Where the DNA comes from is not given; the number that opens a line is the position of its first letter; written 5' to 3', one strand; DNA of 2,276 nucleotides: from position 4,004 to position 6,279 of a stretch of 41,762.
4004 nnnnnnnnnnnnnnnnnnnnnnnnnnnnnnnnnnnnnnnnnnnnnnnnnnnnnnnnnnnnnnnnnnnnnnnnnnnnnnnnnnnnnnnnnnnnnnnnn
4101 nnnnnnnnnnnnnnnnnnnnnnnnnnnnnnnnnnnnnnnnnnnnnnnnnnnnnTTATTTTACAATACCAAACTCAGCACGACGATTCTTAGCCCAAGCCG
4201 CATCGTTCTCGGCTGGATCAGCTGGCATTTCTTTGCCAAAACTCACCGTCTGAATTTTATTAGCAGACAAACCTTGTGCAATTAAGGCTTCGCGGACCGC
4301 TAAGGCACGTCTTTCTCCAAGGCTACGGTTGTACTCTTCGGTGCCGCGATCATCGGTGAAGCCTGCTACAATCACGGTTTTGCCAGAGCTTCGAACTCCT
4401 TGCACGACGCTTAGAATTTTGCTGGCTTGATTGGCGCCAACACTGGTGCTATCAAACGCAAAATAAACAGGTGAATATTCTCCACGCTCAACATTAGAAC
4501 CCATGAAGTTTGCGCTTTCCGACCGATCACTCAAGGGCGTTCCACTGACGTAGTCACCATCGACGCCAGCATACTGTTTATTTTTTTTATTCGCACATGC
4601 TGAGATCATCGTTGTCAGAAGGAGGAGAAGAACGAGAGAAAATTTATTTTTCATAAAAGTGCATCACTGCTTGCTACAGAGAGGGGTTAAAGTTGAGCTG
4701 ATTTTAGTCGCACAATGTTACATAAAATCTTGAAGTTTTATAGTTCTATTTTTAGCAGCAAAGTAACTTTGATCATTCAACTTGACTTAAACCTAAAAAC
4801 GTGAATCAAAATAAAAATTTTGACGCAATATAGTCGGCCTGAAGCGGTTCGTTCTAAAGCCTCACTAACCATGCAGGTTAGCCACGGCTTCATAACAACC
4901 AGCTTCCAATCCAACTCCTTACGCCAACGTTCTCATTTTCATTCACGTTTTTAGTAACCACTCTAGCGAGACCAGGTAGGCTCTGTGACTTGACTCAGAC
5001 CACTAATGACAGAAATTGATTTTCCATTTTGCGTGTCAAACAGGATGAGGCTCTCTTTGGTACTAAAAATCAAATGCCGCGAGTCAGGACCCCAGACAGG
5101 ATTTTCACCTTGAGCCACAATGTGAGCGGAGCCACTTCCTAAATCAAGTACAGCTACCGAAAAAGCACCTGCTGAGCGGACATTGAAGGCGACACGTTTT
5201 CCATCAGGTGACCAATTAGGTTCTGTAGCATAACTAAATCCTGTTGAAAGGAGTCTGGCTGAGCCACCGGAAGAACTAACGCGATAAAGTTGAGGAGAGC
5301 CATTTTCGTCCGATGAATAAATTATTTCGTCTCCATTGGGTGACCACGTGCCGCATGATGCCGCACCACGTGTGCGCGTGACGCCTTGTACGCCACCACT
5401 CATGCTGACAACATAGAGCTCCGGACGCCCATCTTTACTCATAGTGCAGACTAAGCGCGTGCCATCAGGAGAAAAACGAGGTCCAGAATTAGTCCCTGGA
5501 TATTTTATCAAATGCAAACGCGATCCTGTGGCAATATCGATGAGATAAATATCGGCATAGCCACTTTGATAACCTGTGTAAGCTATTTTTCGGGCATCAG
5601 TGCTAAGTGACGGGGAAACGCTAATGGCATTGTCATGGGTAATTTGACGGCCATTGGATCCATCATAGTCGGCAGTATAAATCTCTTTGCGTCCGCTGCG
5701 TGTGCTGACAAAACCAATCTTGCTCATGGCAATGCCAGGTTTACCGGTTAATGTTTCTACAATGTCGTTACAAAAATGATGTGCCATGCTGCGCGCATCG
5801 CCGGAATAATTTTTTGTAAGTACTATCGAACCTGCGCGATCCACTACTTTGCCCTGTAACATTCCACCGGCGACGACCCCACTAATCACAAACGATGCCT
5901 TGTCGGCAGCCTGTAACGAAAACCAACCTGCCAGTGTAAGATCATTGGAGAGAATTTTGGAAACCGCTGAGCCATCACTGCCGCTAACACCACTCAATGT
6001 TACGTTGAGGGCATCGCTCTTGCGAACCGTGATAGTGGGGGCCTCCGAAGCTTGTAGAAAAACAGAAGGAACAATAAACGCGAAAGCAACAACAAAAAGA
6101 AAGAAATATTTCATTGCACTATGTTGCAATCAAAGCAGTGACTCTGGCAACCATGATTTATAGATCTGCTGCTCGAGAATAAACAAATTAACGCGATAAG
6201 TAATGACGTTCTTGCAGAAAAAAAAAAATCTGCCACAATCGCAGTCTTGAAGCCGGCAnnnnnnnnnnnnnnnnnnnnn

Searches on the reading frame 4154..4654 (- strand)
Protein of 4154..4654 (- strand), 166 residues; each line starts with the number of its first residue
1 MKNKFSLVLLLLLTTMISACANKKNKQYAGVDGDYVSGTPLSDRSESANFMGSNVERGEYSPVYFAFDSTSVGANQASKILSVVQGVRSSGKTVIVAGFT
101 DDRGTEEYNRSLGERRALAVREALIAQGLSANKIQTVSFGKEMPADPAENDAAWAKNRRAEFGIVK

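Call 24: search_protein_families(library=pfam, proteins=[window:4154-4654:-])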
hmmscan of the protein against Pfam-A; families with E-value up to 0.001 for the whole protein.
window:4154-4654:- (166 aa): 1 family
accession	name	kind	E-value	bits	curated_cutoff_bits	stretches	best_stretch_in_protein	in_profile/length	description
PF00691.25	OmpA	-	5.7e-19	68.7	27.2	1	64-158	1-98/98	OmpA family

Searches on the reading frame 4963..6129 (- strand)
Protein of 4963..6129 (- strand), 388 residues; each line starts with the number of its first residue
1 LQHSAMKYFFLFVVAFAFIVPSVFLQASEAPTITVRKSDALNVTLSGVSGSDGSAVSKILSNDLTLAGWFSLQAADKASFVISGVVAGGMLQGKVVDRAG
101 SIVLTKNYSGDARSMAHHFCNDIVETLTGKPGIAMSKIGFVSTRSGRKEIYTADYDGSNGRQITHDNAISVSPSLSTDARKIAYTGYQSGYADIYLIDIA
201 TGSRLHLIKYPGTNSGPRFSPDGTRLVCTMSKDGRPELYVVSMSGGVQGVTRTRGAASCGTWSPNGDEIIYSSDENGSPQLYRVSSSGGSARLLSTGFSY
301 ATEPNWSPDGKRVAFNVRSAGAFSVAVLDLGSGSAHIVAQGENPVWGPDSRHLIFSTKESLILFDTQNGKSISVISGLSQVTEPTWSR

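Call 24: search_protein_families(library=pfam, proteins=[window:4963-6129:-])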
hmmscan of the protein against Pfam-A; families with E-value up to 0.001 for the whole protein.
window:4963-6129:- (388 aa): 4 families
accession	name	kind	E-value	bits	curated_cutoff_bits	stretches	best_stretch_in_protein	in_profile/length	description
PF07676.18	PD40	-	3e-29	100.8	20.9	3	249-283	3-38/38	WD40-like Beta Propeller Repeat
PF00930.27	DPPIV_N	-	3.6e-07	29.7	22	0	137-234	249-351/354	Dipeptidyl peptidase IV (DPP IV) N-terminal region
PF25174.1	Beta-prop_THOC3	-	5.4e-06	26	305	0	219-315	54-146/272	THOC3 beta-propeller domain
PF25460.1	Beta-prop_Aladin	-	0.00052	19.7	171.1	0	261-369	117-225/340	Aladin seven-bladed propeller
